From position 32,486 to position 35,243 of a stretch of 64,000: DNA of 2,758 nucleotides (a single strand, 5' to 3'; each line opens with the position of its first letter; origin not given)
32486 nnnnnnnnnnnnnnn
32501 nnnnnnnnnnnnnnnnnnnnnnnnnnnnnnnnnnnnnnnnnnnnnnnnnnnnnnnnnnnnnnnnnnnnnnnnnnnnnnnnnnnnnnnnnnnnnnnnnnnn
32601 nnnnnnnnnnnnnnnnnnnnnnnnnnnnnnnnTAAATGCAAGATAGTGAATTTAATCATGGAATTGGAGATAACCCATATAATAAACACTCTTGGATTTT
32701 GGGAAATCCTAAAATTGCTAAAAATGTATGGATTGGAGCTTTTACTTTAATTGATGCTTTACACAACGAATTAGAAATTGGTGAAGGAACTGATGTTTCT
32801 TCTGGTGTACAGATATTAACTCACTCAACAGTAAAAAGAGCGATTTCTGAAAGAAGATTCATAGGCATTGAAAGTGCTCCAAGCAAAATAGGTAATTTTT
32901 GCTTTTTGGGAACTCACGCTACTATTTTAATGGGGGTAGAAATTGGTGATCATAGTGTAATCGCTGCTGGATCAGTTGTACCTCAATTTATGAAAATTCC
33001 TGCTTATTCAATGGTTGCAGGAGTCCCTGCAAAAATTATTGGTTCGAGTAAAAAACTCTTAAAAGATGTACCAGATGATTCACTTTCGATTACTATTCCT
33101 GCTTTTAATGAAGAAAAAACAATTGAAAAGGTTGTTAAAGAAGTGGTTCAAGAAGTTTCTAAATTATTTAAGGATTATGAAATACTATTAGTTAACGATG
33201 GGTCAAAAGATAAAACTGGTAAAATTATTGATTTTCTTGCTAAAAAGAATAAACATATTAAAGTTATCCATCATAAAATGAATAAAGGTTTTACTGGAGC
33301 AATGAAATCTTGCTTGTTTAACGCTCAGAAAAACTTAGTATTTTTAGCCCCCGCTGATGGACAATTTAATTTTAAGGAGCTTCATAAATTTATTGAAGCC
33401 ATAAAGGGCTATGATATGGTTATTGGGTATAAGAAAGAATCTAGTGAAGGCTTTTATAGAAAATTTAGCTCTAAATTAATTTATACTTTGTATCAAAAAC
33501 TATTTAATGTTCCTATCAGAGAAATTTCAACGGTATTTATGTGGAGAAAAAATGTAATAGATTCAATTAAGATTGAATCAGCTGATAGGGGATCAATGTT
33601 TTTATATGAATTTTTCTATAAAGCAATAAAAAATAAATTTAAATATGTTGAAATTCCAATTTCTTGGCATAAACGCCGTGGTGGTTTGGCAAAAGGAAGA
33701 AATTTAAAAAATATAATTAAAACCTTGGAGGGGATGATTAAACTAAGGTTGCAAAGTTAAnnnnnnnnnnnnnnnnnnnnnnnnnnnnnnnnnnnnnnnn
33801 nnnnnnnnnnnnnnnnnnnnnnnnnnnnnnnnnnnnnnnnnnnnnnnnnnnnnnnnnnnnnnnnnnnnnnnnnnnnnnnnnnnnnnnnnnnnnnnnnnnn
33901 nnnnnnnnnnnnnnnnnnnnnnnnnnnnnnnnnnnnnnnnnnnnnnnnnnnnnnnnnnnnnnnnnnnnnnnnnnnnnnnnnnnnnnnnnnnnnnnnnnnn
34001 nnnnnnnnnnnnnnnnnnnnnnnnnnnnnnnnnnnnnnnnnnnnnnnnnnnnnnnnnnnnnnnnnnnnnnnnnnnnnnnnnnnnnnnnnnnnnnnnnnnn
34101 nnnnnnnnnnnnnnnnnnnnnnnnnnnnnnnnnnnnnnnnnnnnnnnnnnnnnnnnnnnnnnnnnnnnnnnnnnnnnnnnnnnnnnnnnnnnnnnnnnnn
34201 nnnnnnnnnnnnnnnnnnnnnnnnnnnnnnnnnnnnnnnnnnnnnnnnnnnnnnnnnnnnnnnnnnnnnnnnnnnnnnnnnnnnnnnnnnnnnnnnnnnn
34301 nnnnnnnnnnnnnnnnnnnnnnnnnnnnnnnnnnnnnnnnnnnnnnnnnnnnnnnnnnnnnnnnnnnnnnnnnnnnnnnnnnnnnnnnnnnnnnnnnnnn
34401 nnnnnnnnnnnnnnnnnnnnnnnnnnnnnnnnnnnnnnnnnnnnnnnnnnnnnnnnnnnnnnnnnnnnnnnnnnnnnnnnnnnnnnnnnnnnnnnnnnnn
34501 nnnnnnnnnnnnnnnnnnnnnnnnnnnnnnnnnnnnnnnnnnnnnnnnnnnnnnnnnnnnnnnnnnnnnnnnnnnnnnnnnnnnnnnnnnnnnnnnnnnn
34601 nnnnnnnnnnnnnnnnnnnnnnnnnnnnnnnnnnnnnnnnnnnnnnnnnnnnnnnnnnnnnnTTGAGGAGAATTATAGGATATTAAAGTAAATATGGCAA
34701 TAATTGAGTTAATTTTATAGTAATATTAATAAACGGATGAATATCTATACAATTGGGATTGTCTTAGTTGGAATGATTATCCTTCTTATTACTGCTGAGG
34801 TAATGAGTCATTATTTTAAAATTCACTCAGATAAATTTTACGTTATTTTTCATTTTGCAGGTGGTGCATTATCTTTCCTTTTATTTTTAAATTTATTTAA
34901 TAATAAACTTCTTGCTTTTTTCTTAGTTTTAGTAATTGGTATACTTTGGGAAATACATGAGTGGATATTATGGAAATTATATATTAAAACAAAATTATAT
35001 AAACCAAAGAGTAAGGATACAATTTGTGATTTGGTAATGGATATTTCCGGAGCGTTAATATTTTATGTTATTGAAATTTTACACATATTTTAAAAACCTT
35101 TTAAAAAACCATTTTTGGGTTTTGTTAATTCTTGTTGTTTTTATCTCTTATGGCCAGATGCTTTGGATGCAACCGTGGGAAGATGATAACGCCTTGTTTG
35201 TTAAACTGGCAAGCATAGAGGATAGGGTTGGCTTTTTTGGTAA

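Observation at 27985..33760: Overlapping-gene operon for N-acetylated (di)amino sugars with two unusual enzyme fusions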

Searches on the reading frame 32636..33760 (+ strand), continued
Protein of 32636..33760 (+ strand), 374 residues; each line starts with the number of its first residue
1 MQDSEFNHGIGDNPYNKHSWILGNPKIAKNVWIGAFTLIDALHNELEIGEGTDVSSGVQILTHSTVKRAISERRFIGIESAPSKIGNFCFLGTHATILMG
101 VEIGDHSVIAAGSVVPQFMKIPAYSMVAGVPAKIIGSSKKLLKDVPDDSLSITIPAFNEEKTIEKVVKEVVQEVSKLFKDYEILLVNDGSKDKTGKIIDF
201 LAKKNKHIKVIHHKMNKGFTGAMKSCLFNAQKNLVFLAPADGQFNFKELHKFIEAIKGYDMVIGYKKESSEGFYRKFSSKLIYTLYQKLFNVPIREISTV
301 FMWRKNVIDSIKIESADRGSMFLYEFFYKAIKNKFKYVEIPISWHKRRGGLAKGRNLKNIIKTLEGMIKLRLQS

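Call 38: search_protein_families(library=ncbifam, proteins=[L007:6891-7862:+, L006:4252-5265:+, L005:5952-6932:+], max_evalue=1e-15)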
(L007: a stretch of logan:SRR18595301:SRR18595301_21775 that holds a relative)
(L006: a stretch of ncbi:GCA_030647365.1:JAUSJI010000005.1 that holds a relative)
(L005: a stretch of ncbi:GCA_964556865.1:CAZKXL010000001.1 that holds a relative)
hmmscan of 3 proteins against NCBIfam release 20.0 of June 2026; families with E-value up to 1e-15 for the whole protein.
L007:6891-7862:+ (323 aa): 19 families
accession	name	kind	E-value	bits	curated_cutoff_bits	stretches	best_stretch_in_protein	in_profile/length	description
TIGR01181.1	dTDP_gluc_dehyt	equivalog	9.5e-66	222.1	365.1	1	3-307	1-314/321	dTDP-glucose 4,6-dehydratase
TIGR04180.1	EDH_00030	hypoth_equivalog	7.3e-55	186.1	475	1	4-291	1-296/297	NAD-dependent 4,6-dehydratase LegB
TIGR01179.1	galE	equivalog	1.1e-48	165.7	262.3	1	3-305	1-326/332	UDP-glucose 4-epimerase GalE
NF011728.1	PRK15181.1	equivalog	4.7e-44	150.8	760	1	3-308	17-341/348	Vi polysaccharide biosynthesis UDP-N-acetylglucosaminuronic acid C-4 epimerase TviC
TIGR02197.1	heptose_epim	equivalog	2.7e-39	135.2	274.6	1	4-306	1-315/316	ADP-glyceromanno-heptose 6-epimerase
NF007490.0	PRK10084.1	subfamily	2.5e-37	128.7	649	1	3-306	2-336/361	dTDP-glucose 4,6-dehydratase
NF007582.0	PRK10217.1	equivalog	3.7e-37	128.2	698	1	1-307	1-334/355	dTDP-glucose 4,6-dehydratase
NF047922.1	GDPFucSynFcl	equivalog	1e-31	110.6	500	1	3-307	4-304/308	GDP-L-fucose synthase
TIGR03466.1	HpnA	hypoth_equivalog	4.9e-30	104.5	367.65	1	3-255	2-246/327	hopanoid-associated sugar epimerase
NF007956.0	PRK10675.1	subfamily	8.5e-30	104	394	1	3-307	2-332/338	UDP-glucose 4-epimerase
NF008872.0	PRK11908.1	equivalog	6.5e-22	78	294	1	1-257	1-273/349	bifunctional UDP-4-keto-pentose/UDP-xylose synthase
NF008360.0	PRK11150.1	equivalog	3.5e-21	75.7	452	1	4-305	2-307/310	ADP-glyceromanno-heptose 6-epimerase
NF043036.1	ErythonDh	equivalog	1.1e-19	70.8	325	1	3-157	2-165/321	D-erythronate dehydrogenase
TIGR02622.1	CDP_4_6_dhtase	equivalog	4.3e-19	68.8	278.45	1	3-317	6-343/352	CDP-glucose 4,6-dehydratase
TIGR01472.1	gmd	equivalog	8e-19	68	415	1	4-249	3-262/342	GDP-mannose 4,6-dehydratase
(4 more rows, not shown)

L006:4252-5265:+ (337 aa): 10 families
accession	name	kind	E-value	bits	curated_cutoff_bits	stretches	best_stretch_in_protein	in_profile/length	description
TIGR01181.1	dTDP_gluc_dehyt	equivalog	9.7e-54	182.6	365.1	1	21-331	1-313/321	dTDP-glucose 4,6-dehydratase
TIGR04180.1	EDH_00030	hypoth_equivalog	7.4e-52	176.3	475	1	22-311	1-291/297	NAD-dependent 4,6-dehydratase LegB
TIGR01179.1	galE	equivalog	2.4e-36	125.2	262.3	1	21-333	1-329/332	UDP-glucose 4-epimerase GalE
NF007582.0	PRK10217.1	equivalog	3.3e-28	98.8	698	1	20-279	2-269/355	dTDP-glucose 4,6-dehydratase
NF007490.0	PRK10084.1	subfamily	4.1e-28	98.4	649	1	21-330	2-335/361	dTDP-glucose 4,6-dehydratase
NF011728.1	PRK15181.1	equivalog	4.5e-25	88.4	760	1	18-330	14-338/348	Vi polysaccharide biosynthesis UDP-N-acetylglucosaminuronic acid C-4 epimerase TviC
TIGR02197.1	heptose_epim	equivalog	5.1e-25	88.3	274.6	1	22-330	1-314/316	ADP-glyceromanno-heptose 6-epimerase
NF047922.1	GDPFucSynFcl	equivalog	1.1e-23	84.2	500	1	75-331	36-303/308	GDP-L-fucose synthase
NF007956.0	PRK10675.1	subfamily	5.9e-21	75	394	0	21-198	2-182/338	UDP-glucose 4-epimerase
TIGR01472.1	gmd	equivalog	8e-18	64.7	415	1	23-276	4-264/342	GDP-mannose 4,6-dehydratase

L005:5952-6932:+ (326 aa): 16 families
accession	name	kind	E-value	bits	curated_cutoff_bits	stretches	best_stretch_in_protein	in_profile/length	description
TIGR01179.1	galE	equivalog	3.4e-47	160.9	262.3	1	7-319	3-330/332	UDP-glucose 4-epimerase GalE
TIGR04180.1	EDH_00030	hypoth_equivalog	8.3e-47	159.7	475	1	7-300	2-295/297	NAD-dependent 4,6-dehydratase LegB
TIGR01181.1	dTDP_gluc_dehyt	equivalog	1.7e-43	148.9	365.1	1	6-318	2-315/321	dTDP-glucose 4,6-dehydratase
TIGR02197.1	heptose_epim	equivalog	8.9e-37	126.9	274.6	1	7-315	2-314/316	ADP-glyceromanno-heptose 6-epimerase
NF011728.1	PRK15181.1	equivalog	1e-35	123.4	760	1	4-319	16-342/348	Vi polysaccharide biosynthesis UDP-N-acetylglucosaminuronic acid C-4 epimerase TviC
NF007956.0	PRK10675.1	subfamily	4.7e-25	88.4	394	1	6-315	3-330/338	UDP-glucose 4-epimerase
NF047922.1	GDPFucSynFcl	equivalog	3.5e-24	85.8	500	1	107-317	86-304/308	GDP-L-fucose synthase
NF042422.1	oxyalk_red_OleD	equivalog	6.4e-22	78.4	580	1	5-236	2-217/329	2-alkyl-3-oxoalkanoate reductase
TIGR03466.1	HpnA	hypoth_equivalog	1.2e-21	77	367.65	1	7-267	4-249/327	hopanoid-associated sugar epimerase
NF042423.1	oxyalk_red_Shew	equivalog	3e-21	75.9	580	1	6-237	11-224/331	2-alkyl-3-oxoalkanoate reductase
NF008360.0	PRK11150.1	equivalog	3.4e-20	72.5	452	1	7-278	3-268/310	ADP-glyceromanno-heptose 6-epimerase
NF043036.1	ErythonDh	equivalog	2e-19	70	325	1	5-161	2-160/321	D-erythronate dehydrogenase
NF007490.0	PRK10084.1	subfamily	1.2e-18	67.2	649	1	6-316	3-336/361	dTDP-glucose 4,6-dehydratase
TIGR03589.1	PseB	equivalog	7.1e-17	61.3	407.75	1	5-193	6-181/324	UDP-N-acetylglucosamine 4,6-dehydratase (inverting)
NF007582.0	PRK10217.1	equivalog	8.5e-17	61.3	698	1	6-315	4-332/355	dTDP-glucose 4,6-dehydratase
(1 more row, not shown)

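Call 42: find_encoding_contigs(protein=P0223, flank=9000, max_places=1)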
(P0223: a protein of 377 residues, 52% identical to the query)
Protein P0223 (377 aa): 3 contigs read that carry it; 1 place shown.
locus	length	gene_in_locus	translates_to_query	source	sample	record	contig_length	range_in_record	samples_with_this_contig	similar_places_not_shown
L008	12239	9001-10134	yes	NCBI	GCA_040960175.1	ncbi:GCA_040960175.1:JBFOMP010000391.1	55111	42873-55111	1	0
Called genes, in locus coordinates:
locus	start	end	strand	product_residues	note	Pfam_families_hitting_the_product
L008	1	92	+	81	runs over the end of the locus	-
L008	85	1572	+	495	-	PF00501:AMP-binding, PF13193:AMP-binding_C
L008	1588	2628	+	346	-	PF00465:Fe-ADH, PF13685:Fe-ADH_2, PF01761:DHQ_synthase (weak), PF25137:ADH_Fe_C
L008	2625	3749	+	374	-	PF04443:LuxE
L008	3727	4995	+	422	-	PF05893:LuxC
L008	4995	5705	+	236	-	-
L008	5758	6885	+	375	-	PF00155:Aminotran_1_2, PF01041:DegT_DnrJ_EryC1, PF01212:Beta_elim_lyase, PF00266:Aminotran_5 (weak), PF01053:Cys_Met_Meta_PP (weak)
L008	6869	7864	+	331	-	PF01073:3Beta_HSD, PF01370:Epimerase, PF02719:Polysacc_synt_2, PF04321:RmlD_sub_bind, PF05368:NmrA (weak), PF07993:NAD_binding_4, PF16363:GDP_Man_Dehyd, PF13460:NAD_binding_10, +1 more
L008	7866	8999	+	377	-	PF01041:DegT_DnrJ_EryC1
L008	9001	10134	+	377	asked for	PF00132:Hexapep (weak), PF14602:Hexapep_2, PF00535:Glycos_transf_2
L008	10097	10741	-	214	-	PF00891:Methyltransf_2, PF13489:Methyltransf_23, PF01728:FtsJ (weak), PF05175:MTS (weak), PF13847:Methyltransf_31, PF08241:Methyltransf_11, PF08242:Methyltransf_12, PF13649:Methyltransf_25, +1 more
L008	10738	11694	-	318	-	PF00535:Glycos_transf_2, PF10111:Glyco_tranf_2_2 (weak)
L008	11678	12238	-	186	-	?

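Call 43: find_encoding_contigs(protein=P0229, flank=9000, max_places=1)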
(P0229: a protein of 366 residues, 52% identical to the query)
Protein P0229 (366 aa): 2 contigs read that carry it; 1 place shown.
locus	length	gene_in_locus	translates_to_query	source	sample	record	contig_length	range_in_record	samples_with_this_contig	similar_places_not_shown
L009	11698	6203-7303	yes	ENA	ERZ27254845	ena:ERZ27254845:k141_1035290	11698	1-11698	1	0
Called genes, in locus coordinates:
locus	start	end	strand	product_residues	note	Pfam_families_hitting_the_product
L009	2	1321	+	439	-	?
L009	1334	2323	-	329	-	PF01073:3Beta_HSD, PF01370:Epimerase, PF02719:Polysacc_synt_2, PF04321:RmlD_sub_bind, PF07993:NAD_binding_4, PF16363:GDP_Man_Dehyd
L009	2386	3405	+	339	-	PF01408:GFO_IDH_MocA, PF22725:GFO_IDH_MocA_C3, PF02894:GFO_IDH_MocA_C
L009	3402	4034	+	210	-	PF25084:LbH_EIF2B (weak), PF25087:GMPPB_C (faint), PF00132:Hexapep (weak), PF14602:Hexapep_2 (weak)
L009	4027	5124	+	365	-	PF00155:Aminotran_1_2, PF01041:DegT_DnrJ_EryC1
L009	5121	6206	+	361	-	PF01041:DegT_DnrJ_EryC1, PF01053:Cys_Met_Meta_PP (weak), PF01212:Beta_elim_lyase (weak)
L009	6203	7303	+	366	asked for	PF14602:Hexapep_2 (faint), PF00132:Hexapep (weak), PF00535:Glycos_transf_2, PF10111:Glyco_tranf_2_2 (weak), PF13641:Glyco_tranf_2_3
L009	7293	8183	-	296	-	PF01408:GFO_IDH_MocA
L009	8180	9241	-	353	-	PF01073:3Beta_HSD, PF01370:Epimerase, PF02719:Polysacc_synt_2 (faint), PF16363:GDP_Man_Dehyd, PF07993:NAD_binding_4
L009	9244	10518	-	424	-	PF08421:Methyltransf_13, PF13489:Methyltransf_23, PF08241:Methyltransf_11 (weak), PF08242:Methyltransf_12 (faint), PF08484:Methyltransf_14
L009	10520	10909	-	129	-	PF05523:FdtA (weak), PF14667:Polysacc_synt_C (weak), PF07883:Cupin_2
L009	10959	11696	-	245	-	?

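Call 57: predict_structure(alignment_id=A2)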
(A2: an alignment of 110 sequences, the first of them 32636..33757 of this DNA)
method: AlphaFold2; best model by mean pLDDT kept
length: 374 residues; sequences in the alignment: 110
mean_pLDDT: 89.9   pTM: 0.81
mean pLDDT of the five models: 89.9, 89.3, 88.7, 88.6, 88.4
residues with pLDDT >= 90: 245; 70-90: 102; 50-70: 24; < 50: 3
segments of 3 or more residues with pLDDT < 50: 1-3
pLDDT, mean of each block of 10 residues (from residue 1): 54 84 94 96 95 98 96 95 98 98 98 98 98 97 91 93 94 96 95 94 97 86 92 95 92 94 83 72 86 83 95 78 89 93 81 67 83 84
secondary structure, 60 per line:
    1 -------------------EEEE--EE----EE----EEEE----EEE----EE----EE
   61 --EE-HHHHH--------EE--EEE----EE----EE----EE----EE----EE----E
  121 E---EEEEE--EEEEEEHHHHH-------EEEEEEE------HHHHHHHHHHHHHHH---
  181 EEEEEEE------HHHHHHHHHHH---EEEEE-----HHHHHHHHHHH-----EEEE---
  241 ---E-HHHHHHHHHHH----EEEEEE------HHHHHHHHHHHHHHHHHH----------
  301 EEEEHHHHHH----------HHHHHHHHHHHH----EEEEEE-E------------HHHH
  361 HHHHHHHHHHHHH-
elements in order: E20-23 E38-41 E46-48 H66-70 E83-85 E125-129 E132-137 H138-142 E150-156 H163-177 E181-187 H194-204 E208-212 H218-228 E234-237 H246-256 E261-266 H273-290 E301-304 H305-310 H321-332 E337-342 H357-373

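Call 60: fold_search(model_id=the predicted structure, library=pdb)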
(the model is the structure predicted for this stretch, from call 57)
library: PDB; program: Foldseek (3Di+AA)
matches with E <= 10: 1422; with E <= 0.001: 494
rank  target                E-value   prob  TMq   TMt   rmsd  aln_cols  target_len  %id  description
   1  9asc_A                1.2e-14  1.00  0.52  0.60   3.0       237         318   22  Cryo-EM Structure of the Glycosyltransferase ArnC from Salmonella enterica in the UDP-bound State Determined on Talos  (released 2025-02-05)
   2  9bhe_A                1.2e-13  1.00  0.53  0.63   2.7       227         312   22  Salmonella undecaprenyl-phosphate 4-deoxy-4-formamido-L-arabinose transferase (ArnC) bound to UDP (released 2025-02-12)
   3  9bhc_B                1.9e-13  1.00  0.50  0.60   3.7       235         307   21  Salmonella undecaprenyl-phosphate 4-deoxy-4-formamido-L-arabinose transferase (ArnC) (released 2025-02-12)
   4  8vxh_A                3.5e-13  1.00  0.48  0.57   3.6       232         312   22  Cryo-EM Structure of the Glycosyltransferase ArnC from Salmonella enterica in the Apo State Determined on Talos Arctic (released 2025-02-05)
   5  5mlz                  3.8e-13  1.00  0.53  0.56   2.5       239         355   26  Dolichyl phosphate mannose synthase in complex with GDP and Mg2+ (released 2017-08-09)
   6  9bhc_A                4.7e-13  1.00  0.48  0.58   4.0       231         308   22  Salmonella undecaprenyl-phosphate 4-deoxy-4-formamido-L-arabinose transferase (ArnC) (released 2025-02-12)
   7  9b77_A                5.6e-13  1.00  0.49  0.58   3.0       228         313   21  Cryo-EM Structure of the Glycosyltransferase ArnC from Salmonella enterica in the Apo State Determined on Krios micros (released 2025-02-05)
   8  9bhe_B                5.9e-13  1.00  0.52  0.62   2.7       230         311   22  Salmonella undecaprenyl-phosphate 4-deoxy-4-formamido-L-arabinose transferase (ArnC) bound to UDP (released 2025-02-12)
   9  9hwj_A                7.2e-13  1.00  0.49  0.60   3.3       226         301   23  Structure of Undecaprenyl-phosphate 4-deoxy-4-formamido-L-arabinose transferase embedded in nanodisc (released 2026-01-14)
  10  9ep0                  1.3e-12  1.00  0.51  0.55   2.7       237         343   26  Dolichyl phosphate mannose synthase in complex with donor (GDP-Man) and traces of acceptor (Dol55P) and product (Dol55P- (released 2025-10-01)
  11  9nyd_C                1.8e-12  1.00  0.50  0.61   2.8       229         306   23  Cryo-EM structure of the glycosyltransferase GtrB in the pre-catalysis and product-bound state (released 2025-12-17)
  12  9nyf_A                2.3e-12  1.00  0.51  0.61   3.7       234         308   22  Cryo-EM structure of the glycosyltransferase GtrB (tetramer volume) (released 2025-12-17)
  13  9nyd_A                2.5e-12  1.00  0.51  0.61   3.0       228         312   24  Cryo-EM structure of the glycosyltransferase GtrB in the pre-catalysis and product-bound state (released 2025-12-17)
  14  9nyc_A                3.5e-12  1.00  0.51  0.60   3.5       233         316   24  Cryo-EM structure of the glycosyltransferase GtrB in the substrate-bound state (released 2025-12-17)
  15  9nyd_B                6.5e-12  1.00  0.48  0.59   3.7       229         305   23  Cryo-EM structure of the glycosyltransferase GtrB in the pre-catalysis and product-bound state (released 2025-12-17)
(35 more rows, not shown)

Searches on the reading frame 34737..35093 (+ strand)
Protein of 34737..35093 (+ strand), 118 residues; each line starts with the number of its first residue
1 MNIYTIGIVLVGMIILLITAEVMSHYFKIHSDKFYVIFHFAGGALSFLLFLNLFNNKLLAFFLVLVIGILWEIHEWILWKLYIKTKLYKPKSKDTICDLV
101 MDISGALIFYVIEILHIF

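Call 14: search_protein_families(library=pfam, proteins=[window:34737-35093:+], max_evalue=0.00001)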
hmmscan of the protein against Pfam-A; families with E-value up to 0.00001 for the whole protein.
window:34737-35093:+ (118 aa): 0 families

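Call 48: search_protein_families(library=pfam, proteins=[window:34737-35093:+], max_evalue=1)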
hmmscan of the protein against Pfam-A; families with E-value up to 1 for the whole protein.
window:34737-35093:+ (118 aa): 1 family
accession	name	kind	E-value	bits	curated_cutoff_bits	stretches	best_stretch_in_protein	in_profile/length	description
PF06127.16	Mpo1-like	-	0.089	13.4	24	1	20-68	5-54/95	2-hydroxy-palmitic acid dioxygenase Mpo1-like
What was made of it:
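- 34737..35093 (+): Small membrane protein (118 aa, about 4 hydrophobic segments). Candidate flippase for the lipid-linked sugar. This is a weak assignment. No Pfam family (calls 14, 48).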
